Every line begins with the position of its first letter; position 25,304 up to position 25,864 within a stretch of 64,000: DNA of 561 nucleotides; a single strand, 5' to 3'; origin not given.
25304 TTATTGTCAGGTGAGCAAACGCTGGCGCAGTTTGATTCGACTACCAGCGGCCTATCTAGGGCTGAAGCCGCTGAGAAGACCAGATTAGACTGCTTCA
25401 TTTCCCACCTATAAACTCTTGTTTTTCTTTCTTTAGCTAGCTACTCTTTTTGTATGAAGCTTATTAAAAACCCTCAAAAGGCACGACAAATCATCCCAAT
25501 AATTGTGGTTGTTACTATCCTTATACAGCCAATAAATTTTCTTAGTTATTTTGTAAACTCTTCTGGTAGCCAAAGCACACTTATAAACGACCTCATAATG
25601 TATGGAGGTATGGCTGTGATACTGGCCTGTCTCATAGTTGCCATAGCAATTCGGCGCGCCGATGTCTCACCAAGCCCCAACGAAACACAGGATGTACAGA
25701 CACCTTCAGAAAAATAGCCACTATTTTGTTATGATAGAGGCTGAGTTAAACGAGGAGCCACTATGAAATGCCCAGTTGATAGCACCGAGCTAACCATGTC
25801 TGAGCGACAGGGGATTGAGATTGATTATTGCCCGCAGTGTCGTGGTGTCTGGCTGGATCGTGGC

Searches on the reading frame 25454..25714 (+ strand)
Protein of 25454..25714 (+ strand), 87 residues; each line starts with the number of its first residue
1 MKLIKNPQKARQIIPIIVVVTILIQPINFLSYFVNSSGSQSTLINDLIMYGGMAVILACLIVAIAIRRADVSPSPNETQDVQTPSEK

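Call 62: search_protein_families(library=pfam, max_evalue=1, proteins=[window:25454-25714:+])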
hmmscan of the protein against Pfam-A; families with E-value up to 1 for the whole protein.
window:25454-25714:+ (87 aa): 2 families
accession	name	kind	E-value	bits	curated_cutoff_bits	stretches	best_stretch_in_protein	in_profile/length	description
PF14248.12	DUF4345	-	0.045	14.2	26.5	1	13-69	11-66/119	Domain of unknown function (DUF4345)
PF25686.1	Betaherpes_U91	-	0.5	10.3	27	1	4-67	8-74/157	Betaherpesvirus U91 protein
